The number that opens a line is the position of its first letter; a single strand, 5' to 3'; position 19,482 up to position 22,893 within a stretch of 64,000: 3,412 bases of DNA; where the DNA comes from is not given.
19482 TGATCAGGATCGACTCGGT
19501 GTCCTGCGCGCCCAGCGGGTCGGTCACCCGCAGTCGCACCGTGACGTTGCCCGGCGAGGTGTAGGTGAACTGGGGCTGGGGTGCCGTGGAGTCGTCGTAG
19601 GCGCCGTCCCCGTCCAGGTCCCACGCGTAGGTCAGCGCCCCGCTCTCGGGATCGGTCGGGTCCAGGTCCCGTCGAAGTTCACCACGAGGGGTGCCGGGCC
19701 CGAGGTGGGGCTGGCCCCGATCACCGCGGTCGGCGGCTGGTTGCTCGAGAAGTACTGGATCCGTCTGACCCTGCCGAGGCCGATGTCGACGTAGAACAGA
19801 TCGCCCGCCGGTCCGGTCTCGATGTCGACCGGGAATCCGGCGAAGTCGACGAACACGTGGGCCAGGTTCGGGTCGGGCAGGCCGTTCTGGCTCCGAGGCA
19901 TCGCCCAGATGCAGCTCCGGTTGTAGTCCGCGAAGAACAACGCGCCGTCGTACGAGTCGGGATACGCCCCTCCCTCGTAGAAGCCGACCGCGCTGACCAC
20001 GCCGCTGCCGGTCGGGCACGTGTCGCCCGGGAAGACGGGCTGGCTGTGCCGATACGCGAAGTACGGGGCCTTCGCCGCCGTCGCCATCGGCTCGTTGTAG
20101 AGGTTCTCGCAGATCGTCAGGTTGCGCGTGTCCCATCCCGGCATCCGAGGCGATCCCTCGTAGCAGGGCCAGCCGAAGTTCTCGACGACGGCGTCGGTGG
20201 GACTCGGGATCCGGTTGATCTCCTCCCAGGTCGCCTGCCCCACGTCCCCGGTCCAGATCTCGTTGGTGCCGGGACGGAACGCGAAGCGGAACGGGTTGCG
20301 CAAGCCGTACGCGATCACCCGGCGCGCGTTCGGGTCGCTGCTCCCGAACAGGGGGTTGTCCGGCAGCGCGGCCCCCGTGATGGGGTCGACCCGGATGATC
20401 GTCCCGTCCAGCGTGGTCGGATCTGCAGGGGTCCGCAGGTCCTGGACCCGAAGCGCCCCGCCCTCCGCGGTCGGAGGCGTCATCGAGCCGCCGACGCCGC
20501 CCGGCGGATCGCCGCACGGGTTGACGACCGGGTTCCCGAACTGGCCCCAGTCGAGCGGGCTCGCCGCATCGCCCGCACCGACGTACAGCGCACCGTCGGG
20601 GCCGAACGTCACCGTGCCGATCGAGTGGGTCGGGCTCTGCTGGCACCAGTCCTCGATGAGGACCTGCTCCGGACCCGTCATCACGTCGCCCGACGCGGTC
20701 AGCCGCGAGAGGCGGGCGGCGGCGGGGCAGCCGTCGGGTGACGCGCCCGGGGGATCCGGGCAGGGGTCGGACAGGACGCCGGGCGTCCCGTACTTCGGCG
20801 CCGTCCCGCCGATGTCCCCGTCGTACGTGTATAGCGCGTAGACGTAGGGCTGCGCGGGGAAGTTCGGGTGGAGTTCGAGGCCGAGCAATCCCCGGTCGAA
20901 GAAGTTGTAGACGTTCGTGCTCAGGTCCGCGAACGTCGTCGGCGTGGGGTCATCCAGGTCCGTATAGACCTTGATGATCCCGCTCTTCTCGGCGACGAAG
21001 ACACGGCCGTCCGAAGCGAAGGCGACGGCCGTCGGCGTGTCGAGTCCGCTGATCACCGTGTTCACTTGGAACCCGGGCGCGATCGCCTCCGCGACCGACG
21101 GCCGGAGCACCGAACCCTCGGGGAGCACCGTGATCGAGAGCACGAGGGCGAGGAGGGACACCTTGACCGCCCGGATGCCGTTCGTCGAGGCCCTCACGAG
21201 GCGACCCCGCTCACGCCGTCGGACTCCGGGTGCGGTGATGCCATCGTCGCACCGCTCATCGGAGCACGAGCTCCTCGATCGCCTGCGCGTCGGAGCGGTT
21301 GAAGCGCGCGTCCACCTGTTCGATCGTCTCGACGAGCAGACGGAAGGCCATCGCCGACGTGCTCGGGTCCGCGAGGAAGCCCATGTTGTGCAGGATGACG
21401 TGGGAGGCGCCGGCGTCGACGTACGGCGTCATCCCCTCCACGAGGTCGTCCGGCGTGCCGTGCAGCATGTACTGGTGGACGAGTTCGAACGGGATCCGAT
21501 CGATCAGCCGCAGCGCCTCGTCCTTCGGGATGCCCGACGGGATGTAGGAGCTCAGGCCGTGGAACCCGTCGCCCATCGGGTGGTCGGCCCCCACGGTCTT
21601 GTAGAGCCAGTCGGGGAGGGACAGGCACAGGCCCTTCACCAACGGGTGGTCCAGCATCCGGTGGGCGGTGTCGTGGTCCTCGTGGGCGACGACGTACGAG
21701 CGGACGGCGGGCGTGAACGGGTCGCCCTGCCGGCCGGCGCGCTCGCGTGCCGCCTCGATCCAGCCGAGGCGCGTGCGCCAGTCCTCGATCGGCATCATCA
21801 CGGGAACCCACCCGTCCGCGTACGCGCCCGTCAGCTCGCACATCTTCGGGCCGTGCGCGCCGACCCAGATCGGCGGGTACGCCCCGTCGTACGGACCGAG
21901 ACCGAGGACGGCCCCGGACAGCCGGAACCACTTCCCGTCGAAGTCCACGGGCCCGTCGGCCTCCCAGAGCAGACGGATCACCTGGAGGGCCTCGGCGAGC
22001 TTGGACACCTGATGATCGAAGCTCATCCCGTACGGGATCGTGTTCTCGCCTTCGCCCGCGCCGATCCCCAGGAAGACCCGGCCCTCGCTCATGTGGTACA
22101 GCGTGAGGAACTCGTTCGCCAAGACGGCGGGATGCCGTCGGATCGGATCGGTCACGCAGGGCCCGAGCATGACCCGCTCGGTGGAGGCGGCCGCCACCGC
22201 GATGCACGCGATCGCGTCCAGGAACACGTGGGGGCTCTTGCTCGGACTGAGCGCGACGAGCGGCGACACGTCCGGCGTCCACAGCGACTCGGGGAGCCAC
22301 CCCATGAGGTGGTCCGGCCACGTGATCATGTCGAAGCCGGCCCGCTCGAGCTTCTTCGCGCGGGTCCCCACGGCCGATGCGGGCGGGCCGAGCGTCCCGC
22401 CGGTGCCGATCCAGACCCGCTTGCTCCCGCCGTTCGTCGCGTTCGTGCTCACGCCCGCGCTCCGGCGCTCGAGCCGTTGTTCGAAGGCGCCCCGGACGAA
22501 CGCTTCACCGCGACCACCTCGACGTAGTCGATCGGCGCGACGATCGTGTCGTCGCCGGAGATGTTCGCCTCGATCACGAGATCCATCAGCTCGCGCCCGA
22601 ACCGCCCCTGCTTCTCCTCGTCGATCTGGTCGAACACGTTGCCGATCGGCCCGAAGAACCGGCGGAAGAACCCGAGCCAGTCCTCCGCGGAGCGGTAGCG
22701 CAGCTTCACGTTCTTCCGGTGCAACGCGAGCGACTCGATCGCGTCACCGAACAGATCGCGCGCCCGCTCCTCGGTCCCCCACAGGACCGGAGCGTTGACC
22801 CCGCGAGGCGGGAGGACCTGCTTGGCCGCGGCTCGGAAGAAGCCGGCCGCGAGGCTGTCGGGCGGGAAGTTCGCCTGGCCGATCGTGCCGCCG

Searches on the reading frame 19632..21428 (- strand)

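Call 30: search_protein_families(library=pfam, proteins=[window:19632-21428:-], max_evalue=0.0001)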
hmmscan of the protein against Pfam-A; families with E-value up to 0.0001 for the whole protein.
window:19632-21428:- (598 aa): 1 family
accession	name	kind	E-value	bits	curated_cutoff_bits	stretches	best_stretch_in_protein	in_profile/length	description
PF07995.17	GSDH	-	1.4e-28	100.6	25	2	129-290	1-136/332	Glucose / Sorbosone dehydrogenase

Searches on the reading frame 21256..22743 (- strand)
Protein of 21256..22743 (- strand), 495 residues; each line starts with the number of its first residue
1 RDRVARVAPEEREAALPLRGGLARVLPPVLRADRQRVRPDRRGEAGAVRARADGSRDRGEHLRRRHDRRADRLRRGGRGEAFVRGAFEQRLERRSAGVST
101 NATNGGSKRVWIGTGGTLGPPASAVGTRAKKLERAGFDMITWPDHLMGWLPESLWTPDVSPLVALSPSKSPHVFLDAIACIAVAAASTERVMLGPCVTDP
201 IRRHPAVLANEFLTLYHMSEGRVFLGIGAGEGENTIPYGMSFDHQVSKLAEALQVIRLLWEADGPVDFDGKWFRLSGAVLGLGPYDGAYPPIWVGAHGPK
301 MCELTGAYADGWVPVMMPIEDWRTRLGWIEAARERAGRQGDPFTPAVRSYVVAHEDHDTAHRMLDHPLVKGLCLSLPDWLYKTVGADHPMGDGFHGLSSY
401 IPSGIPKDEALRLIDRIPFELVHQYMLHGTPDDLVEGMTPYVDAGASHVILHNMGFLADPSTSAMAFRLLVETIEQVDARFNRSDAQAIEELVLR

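Call 31: search_protein_families(library=pfam, proteins=[window:21256-22743:-], max_evalue=0.0001)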
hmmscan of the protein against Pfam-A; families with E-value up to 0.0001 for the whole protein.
window:21256-22743:- (495 aa): 1 family
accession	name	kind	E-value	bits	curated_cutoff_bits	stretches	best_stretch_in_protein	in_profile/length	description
PF00296.26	Bac_luciferase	-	1.1e-54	186.4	27.9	1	116-448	19-314/314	Luciferase-like monooxygenase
